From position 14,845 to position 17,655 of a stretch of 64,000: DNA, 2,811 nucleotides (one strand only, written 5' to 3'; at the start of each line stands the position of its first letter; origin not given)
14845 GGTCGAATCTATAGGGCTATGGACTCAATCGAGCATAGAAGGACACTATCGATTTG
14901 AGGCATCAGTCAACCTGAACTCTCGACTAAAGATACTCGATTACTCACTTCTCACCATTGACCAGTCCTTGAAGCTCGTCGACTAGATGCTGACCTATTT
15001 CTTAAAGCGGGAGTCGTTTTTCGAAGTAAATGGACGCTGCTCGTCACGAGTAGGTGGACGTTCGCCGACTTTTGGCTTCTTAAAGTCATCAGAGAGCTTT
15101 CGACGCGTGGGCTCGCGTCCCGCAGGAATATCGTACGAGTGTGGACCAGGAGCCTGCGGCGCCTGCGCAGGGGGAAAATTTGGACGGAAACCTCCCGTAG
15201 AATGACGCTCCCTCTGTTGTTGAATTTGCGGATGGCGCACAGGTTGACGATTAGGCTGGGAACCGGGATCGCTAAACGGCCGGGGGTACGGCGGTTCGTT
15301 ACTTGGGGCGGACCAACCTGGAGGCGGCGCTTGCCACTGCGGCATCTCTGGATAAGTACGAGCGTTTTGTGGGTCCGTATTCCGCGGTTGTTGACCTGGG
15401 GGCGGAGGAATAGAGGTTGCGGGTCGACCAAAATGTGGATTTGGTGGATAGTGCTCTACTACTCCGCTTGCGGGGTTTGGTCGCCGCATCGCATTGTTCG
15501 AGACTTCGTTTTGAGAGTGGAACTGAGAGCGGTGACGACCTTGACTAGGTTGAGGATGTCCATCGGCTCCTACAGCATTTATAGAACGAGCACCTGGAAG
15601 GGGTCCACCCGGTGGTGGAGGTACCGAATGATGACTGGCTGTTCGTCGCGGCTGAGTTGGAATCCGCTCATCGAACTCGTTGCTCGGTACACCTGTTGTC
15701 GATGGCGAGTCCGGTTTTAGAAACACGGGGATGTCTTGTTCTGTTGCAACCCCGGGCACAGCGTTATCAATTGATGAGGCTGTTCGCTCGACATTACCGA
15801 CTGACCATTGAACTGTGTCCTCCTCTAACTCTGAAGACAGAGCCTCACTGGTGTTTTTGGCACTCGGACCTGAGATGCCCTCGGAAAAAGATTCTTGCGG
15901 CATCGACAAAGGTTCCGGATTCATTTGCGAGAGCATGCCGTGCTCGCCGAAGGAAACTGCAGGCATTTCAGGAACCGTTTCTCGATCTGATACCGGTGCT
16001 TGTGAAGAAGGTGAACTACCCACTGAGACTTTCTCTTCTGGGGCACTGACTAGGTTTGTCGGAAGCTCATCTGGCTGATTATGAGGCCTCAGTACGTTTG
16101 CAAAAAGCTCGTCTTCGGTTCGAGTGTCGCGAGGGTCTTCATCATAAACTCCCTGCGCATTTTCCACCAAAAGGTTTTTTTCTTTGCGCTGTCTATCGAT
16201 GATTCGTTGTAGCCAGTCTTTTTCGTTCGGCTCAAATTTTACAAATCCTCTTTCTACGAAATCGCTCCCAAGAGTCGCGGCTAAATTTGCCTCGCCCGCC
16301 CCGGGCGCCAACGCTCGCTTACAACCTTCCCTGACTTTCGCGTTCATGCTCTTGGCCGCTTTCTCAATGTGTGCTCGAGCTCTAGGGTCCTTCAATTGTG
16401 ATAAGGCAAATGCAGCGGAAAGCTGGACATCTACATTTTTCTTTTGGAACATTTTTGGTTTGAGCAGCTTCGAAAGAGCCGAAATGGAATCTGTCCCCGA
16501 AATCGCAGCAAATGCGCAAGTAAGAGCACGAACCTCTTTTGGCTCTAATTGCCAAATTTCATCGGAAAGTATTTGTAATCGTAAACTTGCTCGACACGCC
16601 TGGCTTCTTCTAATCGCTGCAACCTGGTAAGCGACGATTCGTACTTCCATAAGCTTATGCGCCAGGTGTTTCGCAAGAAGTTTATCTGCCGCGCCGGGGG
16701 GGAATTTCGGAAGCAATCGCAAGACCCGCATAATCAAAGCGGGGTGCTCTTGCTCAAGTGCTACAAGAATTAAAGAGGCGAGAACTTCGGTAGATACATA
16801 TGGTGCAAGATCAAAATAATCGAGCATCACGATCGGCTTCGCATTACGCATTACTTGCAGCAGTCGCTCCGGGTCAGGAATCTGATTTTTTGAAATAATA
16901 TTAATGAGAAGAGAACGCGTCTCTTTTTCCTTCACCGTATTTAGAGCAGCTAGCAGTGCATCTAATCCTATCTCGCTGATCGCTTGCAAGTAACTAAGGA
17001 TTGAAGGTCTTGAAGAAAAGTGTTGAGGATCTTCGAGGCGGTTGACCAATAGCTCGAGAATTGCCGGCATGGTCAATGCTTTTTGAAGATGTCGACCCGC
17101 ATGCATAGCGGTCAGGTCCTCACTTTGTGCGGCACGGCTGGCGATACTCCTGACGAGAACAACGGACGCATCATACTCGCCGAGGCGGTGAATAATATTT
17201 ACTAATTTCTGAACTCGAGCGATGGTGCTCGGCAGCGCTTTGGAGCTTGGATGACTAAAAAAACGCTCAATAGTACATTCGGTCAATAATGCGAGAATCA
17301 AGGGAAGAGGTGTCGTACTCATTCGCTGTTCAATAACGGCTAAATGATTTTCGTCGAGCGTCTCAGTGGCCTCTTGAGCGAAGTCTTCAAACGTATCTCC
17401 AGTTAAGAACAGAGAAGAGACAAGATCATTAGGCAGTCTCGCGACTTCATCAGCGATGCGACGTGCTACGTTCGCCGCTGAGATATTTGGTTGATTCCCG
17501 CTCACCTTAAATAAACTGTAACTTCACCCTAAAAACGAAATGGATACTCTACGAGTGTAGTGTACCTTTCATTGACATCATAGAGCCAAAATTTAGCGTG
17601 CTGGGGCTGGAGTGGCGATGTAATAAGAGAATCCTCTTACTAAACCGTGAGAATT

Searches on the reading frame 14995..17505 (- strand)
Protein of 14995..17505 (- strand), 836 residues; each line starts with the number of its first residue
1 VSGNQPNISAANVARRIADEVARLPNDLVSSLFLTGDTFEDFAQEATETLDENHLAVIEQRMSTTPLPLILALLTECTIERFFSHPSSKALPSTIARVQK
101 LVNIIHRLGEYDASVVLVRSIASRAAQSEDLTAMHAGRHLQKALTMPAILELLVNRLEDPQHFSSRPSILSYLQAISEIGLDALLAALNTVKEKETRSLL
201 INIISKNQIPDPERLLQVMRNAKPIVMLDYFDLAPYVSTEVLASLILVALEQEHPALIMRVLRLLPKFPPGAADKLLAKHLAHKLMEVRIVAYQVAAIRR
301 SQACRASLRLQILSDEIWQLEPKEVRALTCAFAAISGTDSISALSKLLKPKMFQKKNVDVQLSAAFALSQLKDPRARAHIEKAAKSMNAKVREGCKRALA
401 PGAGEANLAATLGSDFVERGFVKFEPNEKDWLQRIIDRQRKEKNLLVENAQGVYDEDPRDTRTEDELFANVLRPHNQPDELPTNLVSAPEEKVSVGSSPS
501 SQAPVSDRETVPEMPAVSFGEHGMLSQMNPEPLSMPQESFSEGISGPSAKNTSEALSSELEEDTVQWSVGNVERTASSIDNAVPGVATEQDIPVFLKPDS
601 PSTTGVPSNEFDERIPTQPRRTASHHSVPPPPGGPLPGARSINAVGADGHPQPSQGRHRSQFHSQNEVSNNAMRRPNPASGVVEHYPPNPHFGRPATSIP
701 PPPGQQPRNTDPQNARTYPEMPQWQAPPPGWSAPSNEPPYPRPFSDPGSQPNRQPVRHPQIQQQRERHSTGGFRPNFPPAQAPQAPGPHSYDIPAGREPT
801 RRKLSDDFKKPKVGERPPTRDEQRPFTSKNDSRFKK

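Call 32: search_protein_families(library=pfam, proteins=[window:14995-17505:-], max_evalue=0.01)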
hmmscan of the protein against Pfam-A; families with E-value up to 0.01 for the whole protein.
window:14995-17505:- (836 aa): 1 family
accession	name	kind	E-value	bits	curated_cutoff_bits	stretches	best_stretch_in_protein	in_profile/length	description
PF13646.12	HEAT_2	-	0.0029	18.3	27.7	0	339-399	31-87/88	HEAT repeats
